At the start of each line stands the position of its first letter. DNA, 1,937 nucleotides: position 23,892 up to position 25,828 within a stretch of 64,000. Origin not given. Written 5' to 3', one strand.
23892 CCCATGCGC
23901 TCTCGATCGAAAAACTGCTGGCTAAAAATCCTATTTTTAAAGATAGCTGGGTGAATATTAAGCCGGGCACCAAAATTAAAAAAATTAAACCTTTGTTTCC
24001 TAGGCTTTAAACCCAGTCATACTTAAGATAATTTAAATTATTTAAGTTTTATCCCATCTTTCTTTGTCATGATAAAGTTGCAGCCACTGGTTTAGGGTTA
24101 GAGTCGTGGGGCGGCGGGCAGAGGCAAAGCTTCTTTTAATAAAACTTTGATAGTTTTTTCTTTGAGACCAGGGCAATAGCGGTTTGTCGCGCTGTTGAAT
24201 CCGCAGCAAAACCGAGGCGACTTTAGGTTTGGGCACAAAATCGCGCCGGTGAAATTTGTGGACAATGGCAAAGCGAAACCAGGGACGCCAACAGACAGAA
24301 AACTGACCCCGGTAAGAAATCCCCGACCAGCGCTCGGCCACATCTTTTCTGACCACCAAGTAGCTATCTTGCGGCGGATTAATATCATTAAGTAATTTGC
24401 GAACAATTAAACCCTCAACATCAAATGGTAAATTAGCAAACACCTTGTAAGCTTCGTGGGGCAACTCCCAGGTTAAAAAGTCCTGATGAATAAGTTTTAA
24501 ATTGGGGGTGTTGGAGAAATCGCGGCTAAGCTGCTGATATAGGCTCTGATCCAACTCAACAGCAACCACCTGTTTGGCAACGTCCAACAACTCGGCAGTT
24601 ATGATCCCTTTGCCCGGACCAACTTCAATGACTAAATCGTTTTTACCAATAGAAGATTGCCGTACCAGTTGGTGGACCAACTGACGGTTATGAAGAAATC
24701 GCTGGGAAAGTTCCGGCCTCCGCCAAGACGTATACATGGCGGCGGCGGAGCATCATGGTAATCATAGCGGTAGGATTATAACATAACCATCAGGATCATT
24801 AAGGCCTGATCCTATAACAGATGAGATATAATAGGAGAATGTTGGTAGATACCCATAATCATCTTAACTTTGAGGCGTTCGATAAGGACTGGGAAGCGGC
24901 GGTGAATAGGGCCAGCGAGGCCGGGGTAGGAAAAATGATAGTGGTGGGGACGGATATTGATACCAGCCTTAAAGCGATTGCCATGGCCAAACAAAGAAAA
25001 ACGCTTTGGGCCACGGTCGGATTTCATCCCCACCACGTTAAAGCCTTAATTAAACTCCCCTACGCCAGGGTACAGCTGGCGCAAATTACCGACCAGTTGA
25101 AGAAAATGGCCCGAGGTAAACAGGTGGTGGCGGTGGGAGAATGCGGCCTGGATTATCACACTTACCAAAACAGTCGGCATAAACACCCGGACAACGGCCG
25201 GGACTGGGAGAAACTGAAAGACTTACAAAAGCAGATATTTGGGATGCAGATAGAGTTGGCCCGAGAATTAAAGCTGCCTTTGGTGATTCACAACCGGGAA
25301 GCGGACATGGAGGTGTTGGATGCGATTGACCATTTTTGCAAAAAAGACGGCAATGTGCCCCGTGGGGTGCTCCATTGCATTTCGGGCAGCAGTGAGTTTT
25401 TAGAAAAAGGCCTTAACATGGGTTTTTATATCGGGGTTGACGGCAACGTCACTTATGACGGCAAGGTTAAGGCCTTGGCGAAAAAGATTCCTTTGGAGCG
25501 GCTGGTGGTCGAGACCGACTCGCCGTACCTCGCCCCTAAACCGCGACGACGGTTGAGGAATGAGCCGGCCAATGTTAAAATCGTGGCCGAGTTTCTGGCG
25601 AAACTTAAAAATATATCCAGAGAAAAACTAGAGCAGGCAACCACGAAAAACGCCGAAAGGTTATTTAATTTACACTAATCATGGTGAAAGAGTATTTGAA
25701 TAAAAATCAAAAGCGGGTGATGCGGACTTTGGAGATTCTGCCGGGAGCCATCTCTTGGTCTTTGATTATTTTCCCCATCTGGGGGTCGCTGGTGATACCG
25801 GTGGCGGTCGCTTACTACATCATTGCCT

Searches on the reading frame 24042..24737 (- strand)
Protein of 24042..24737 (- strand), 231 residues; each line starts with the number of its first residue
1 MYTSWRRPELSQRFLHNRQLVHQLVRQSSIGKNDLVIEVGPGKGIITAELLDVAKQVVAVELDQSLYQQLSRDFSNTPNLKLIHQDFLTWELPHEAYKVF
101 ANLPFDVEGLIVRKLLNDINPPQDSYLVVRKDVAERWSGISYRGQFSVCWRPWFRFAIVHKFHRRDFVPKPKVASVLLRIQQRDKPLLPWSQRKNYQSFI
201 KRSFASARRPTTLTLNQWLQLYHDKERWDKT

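Call 6: search_protein_families(library=pfam, proteins=[window:24042-24737:-], max_evalue=0.01)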
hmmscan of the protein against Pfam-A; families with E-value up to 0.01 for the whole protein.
window:24042-24737:- (231 aa): 3 families
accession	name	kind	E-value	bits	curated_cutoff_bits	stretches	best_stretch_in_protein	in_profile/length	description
PF00398.26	RrnaAD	-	1.6e-49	168.9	24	1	7-212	5-220/263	Ribosomal RNA adenine dimethylase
PF13649.12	Methyltransf_25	-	2.3e-05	25.4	27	1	36-99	1-67/97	Methyltransferase domain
PF08241.18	Methyltransf_11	-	0.0017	19.4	21.2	1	38-96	2-60/95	Methyltransferase domain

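Call 7: search_protein_families(library=ncbifam, proteins=[window:24042-24737:-], max_evalue=0.01)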
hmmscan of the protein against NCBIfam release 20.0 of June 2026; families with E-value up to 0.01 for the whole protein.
window:24042-24737:- (231 aa): 26 families (the best 25 are shown)
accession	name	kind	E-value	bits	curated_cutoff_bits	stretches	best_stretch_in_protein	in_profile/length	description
NF000499.2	Erm23S_rRNA_broad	equivalog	4.1e-63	213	212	1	11-212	2-202/244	23S ribosomal RNA methyltransferase Erm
TIGR00755.1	ksgA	equivalog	7.4e-44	150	171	1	8-220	5-221/256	16S rRNA (adenine(1518)-N(6)/adenine(1519)-N(6))-dimethyltransferase RsmA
NF000077.1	Erm42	exception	5.2e-40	137.6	600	1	11-202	19-211/303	23S rRNA (adenine(2058)-N(6))-methyltransferase Erm(42)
NF000337.1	erm_SHROVE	exception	8.6e-37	126.8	320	1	7-206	3-202/248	ErmE/ErmH/ErmO/ErmR family 23S rRNA (adenine(2058)-N(6))-methyltransferase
NF012222.1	erm_A_23S_MT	exception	5.7e-32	111.1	475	1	7-220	5-214/243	23S rRNA (adenine(2058)-N(6))-methyltransferase Erm(A)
NF042988.1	Erm46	exception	2.4e-30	105.7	503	1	7-208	8-205/255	23S rRNA (adenine(2058)-N(6))-methyltransferase Erm(46)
NF012218.0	erm_38_23S_MT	exception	6.9e-29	100.9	800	1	7-207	8-212/386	23S rRNA (adenine(2058)-N(6))-methyltransferase Erm(38)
NF042938.1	Erm55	exception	3.8e-28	98.3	525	1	7-209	8-206/270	23S rRNA (adenine(2058)-N(6))-methyltransferase Erm(55)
NF000412.1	Erm43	exception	6.2e-28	98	500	1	7-203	5-198/243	23S rRNA (adenine(2058)-N(6))-methyltransferase Erm(43)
NF012220.1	erm_B_23S_MT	exception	1.8e-23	83.4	525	1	10-220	7-213/245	23S rRNA (adenine(2058)-N(6))-methyltransferase Erm(B)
NF045543.1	erm_G_23S_MT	exception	2.1e-22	80.1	515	1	11-203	9-198/244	23S rRNA (adenine(2058)-N(6))-methyltransferase Erm(G)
NF012223.0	erm_F_23S_MT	exception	8.7e-22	77.7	575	1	12-200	13-201/266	23S rRNA (adenine(2058)-N(6))-methyltransferase Erm(F)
NF012219.1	erm_C_23S_MT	exception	1.5e-21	77.1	530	1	11-202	9-197/244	23S rRNA (adenine(2058)-N(6))-methyltransferase Erm(C)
NF000411.1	Erm45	exception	1.7e-21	77.1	525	1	10-220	7-213/245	23S rRNA (adenine(2058)-N(6))-methyltransferase Erm(45)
NF000024.1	ErmS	exception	1.1e-19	70.9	675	1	7-205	60-260/319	23S rRNA (adenine(2058)-N(6))-methyltransferase Erm(S)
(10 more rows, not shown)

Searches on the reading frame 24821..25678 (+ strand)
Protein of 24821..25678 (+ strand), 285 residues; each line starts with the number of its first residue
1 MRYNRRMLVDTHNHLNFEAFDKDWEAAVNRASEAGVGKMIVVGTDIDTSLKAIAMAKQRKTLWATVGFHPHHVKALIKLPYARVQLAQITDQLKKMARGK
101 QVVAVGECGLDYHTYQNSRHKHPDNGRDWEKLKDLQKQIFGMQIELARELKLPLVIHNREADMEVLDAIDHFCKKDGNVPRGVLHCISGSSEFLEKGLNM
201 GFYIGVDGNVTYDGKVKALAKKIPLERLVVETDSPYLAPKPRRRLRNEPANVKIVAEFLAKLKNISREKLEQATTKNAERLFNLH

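Call 6: search_protein_families(library=pfam, proteins=[window:24821-25678:+], max_evalue=0.01)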
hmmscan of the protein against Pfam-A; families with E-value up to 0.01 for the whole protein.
window:24821-25678:+ (285 aa): 1 family
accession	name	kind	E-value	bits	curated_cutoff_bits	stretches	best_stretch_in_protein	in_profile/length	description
PF01026.27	TatD_DNase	-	4.8e-77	259.2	27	1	9-283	1-253/253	TatD related DNase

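Call 7: search_protein_families(library=ncbifam, proteins=[window:24821-25678:+], max_evalue=0.01)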
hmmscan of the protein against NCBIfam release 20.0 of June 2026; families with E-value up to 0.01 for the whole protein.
window:24821-25678:+ (285 aa): 5 families
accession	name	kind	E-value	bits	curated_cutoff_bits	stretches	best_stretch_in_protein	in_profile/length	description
TIGR00010.1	TIGR00010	subfamily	1.8e-71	240.5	206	1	8-283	1-252/253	YchF/TatD family DNA exonuclease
NF007745.0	PRK10425.1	equivalog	1.2e-46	159.1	395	1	15-284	8-258/260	3'-5' ssDNA/RNA exonuclease TatD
NF008075.0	PRK10812.1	equivalog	1e-43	149.5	438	1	7-284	2-256/265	metal-dependent hydrolase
NF008522.0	PRK11449.1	equivalog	7e-36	123.7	481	1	8-284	5-258/259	metal-dependent hydrolase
NF041926.1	QatD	equivalog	1.5e-24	86.5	230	1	10-281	1-239/239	Qat anti-phage system TatD family nuclease QatD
